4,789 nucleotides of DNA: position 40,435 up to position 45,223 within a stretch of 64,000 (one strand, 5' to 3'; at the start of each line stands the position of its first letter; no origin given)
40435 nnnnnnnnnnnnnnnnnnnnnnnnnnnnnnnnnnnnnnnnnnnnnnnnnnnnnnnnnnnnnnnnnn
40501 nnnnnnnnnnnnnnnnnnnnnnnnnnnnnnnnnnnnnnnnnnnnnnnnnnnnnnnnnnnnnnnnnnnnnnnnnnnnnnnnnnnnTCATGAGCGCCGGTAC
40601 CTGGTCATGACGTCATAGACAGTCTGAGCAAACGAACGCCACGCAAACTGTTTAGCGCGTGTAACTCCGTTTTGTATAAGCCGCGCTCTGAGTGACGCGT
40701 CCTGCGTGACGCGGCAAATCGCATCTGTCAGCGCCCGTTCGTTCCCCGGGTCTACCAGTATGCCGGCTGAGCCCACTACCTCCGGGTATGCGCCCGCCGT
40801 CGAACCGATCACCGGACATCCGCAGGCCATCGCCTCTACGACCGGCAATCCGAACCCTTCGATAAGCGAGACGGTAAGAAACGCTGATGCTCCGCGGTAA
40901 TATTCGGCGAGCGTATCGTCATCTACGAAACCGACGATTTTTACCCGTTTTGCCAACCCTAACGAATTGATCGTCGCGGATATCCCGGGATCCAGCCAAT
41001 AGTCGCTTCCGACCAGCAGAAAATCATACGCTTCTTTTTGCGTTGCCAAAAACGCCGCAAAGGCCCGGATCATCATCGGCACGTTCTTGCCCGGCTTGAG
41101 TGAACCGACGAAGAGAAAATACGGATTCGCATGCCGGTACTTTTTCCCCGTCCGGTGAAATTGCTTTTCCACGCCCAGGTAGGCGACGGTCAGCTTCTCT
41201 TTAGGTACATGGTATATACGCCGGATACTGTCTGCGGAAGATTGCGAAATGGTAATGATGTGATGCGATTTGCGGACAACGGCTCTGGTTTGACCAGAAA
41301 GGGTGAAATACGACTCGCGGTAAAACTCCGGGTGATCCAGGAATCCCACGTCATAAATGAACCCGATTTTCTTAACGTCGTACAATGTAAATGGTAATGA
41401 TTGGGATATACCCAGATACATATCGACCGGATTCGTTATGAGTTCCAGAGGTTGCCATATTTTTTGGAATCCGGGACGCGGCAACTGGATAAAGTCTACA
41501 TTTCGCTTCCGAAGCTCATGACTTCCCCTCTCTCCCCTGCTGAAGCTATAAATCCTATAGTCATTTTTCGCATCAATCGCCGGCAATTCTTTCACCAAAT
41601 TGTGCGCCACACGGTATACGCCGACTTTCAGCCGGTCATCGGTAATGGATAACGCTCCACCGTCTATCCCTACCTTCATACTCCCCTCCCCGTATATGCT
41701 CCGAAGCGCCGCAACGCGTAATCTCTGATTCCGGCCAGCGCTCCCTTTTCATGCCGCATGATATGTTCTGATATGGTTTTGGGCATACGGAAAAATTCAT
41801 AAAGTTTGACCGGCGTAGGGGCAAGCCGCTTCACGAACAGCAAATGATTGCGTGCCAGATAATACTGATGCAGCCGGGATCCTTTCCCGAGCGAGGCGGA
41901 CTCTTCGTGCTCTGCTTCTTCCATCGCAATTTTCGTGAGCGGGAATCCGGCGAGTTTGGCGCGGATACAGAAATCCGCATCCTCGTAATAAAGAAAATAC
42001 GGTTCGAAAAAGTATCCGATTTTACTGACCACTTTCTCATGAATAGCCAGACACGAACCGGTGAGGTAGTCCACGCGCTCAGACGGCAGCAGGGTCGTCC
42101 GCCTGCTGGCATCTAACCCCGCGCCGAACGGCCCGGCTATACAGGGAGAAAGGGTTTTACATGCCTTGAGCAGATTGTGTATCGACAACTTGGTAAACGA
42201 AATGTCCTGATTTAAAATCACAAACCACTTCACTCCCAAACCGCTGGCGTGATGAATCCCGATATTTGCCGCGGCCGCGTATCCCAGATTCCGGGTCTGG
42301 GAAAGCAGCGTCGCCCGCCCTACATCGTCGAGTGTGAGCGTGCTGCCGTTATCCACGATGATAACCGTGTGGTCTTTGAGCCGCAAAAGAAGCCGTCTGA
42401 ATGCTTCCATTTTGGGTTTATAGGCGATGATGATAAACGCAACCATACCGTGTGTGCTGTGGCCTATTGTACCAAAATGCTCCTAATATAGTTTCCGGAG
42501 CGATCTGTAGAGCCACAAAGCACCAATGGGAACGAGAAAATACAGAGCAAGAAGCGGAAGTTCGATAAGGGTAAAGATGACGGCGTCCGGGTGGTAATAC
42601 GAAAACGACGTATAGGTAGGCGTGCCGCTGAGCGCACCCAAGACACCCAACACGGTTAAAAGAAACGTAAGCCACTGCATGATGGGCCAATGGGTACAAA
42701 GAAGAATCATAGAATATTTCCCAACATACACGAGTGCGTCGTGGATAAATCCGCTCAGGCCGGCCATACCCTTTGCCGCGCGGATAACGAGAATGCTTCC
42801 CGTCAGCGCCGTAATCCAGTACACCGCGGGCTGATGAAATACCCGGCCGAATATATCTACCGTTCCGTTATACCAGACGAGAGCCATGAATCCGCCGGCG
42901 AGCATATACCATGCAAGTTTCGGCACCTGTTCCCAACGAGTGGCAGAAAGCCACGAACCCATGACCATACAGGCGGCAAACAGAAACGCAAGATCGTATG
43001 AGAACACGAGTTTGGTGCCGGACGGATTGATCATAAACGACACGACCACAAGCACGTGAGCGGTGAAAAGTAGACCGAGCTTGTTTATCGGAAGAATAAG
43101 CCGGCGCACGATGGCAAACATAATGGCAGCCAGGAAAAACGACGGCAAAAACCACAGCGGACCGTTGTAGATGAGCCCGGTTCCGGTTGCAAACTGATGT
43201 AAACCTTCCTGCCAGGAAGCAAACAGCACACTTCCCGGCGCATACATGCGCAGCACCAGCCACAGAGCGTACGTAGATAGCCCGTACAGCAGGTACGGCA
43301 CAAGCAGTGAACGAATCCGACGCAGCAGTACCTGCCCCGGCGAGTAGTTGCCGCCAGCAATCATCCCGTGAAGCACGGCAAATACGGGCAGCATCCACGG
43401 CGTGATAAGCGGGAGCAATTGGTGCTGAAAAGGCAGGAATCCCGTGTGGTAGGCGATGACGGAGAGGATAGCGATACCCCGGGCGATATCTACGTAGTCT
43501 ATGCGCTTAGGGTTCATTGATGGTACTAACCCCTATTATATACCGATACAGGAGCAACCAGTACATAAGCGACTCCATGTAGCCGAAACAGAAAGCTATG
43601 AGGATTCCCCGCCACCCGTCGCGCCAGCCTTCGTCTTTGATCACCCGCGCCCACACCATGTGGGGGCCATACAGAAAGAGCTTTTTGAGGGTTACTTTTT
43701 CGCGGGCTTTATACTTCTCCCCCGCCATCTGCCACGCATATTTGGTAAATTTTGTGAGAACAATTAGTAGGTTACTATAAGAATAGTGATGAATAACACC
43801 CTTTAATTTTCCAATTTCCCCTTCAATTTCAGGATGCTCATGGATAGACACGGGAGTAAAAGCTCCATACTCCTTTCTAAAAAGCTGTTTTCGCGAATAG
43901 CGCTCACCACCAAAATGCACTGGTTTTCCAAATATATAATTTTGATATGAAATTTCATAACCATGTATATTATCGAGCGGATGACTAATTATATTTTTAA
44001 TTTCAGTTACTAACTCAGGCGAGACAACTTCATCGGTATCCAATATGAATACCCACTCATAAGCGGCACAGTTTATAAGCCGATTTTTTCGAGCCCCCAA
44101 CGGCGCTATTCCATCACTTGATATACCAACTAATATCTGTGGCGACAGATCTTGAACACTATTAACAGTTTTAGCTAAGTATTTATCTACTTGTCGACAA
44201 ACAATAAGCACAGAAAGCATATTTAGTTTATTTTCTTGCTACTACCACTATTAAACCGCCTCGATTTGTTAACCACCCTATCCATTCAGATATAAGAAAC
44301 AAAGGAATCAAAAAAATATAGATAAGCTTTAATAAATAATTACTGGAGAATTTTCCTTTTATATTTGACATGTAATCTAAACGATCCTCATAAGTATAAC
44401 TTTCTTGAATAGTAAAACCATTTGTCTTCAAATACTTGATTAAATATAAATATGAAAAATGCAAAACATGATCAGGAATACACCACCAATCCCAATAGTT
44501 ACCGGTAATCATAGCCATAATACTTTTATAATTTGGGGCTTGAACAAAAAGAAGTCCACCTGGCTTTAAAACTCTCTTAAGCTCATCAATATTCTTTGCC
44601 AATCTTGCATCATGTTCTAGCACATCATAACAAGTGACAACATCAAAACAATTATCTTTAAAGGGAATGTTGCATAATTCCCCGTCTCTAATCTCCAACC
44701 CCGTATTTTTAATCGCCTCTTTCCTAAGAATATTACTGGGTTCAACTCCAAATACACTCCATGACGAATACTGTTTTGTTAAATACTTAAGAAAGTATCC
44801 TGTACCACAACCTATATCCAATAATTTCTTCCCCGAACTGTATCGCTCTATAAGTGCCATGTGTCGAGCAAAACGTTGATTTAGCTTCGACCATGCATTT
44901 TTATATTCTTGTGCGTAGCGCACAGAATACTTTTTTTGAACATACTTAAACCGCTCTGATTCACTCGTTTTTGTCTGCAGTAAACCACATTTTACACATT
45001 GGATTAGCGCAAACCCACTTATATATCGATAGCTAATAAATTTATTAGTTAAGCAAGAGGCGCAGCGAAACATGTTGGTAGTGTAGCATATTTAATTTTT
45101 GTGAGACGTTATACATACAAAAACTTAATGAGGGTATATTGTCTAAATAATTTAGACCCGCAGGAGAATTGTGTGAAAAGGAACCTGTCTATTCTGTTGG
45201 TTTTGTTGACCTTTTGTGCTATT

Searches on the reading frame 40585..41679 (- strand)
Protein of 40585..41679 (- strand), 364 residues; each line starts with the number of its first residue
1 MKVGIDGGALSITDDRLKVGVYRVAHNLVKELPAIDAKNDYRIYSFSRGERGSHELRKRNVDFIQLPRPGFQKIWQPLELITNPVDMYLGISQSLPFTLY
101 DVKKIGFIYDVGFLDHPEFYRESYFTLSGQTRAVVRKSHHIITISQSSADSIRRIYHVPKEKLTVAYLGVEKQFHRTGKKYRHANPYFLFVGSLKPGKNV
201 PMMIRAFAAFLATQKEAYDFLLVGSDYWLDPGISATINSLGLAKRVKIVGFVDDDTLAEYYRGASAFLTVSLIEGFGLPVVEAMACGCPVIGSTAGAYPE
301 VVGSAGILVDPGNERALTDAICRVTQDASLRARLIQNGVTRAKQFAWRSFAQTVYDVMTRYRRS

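Call 19: search_protein_families(library=pfam, proteins=[window:40585-41679:-], max_evalue=0.0001)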
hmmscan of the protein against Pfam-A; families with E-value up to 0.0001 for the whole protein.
window:40585-41679:- (364 aa): 6 families
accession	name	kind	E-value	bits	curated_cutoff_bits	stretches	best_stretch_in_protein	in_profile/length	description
PF00534.26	Glycos_transf_1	-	3.5e-32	111.7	26.4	1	180-338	10-169/172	Glycosyl transferases group 1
PF13692.12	Glyco_trans_1_4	-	1.9e-31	109.7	27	1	186-327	2-142/142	Glycosyl transferases group 1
PF20706.3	GT4-conflict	-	3.4e-10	39.9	26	1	130-294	139-312/385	Family 4 Glycosyltransferase in conflict systems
PF13524.12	Glyco_trans_1_2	-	4.7e-08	33.5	25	1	211-348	9-136/144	Glycosyl transferase-like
PF13439.12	Glyco_transf_4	-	1.6e-07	31.9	28.5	1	131-171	127-167/170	Glycosyltransferase Family 4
PF13579.12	Glyco_trans_4_4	-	5.3e-07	30.5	29.7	0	131-168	121-157/158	Glycosyl transferase 4-like domain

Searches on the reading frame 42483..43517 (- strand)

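Call 19: search_protein_families(library=pfam, proteins=[window:42483-43517:-], max_evalue=0.0001)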
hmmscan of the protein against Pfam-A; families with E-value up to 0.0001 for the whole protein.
window:42483-43517:- (344 aa): 1 family
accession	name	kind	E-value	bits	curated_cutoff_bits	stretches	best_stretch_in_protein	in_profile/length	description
PF01757.29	Acyl_transf_3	-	3.7e-22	79.3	31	1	7-297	2-312/326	Acyltransferase domain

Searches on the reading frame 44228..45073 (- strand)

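Call 20: search_protein_families(library=pfam, proteins=[window:44228-45073:-], max_evalue=0.0001)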
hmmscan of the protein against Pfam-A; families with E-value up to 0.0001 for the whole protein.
window:44228-45073:- (281 aa): 10 families
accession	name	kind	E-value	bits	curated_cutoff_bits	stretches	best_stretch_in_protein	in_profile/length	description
PF13489.12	Methyltransf_23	-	7.7e-24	84.7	27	1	67-224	5-163/164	Methyltransferase domain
PF08241.18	Methyltransf_11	-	3.7e-22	79.2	21.2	1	85-177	1-95/95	Methyltransferase domain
PF13649.12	Methyltransf_25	-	2.6e-17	63.7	27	1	85-173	2-97/97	Methyltransferase domain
PF13847.12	Methyltransf_31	-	2.5e-15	56.9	27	1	79-183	2-116/145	Methyltransferase domain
PF08242.18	Methyltransf_12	-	6.1e-13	49.8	30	1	85-175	1-98/98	Methyltransferase domain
PF01209.24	Ubie_methyltran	-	1.3e-06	28.4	20.1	1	74-178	41-152/233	ubiE/COQ5 methyltransferase family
PF01728.25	FtsJ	-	1.5e-06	28.7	24.1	1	60-150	5-98/181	FtsJ-like methyltransferase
PF08003.17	Methyltransf_9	-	3.4e-06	26.7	23.8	1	56-177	97-217/315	Protein of unknown function (DUF1698)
PF02353.26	CMAS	-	9.8e-06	25.5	27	1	70-181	52-168/273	Mycolic acid cyclopropane synthetase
PF07021.18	MetW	-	3.4e-05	24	21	1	75-170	8-103/193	Methionine biosynthesis protein MetW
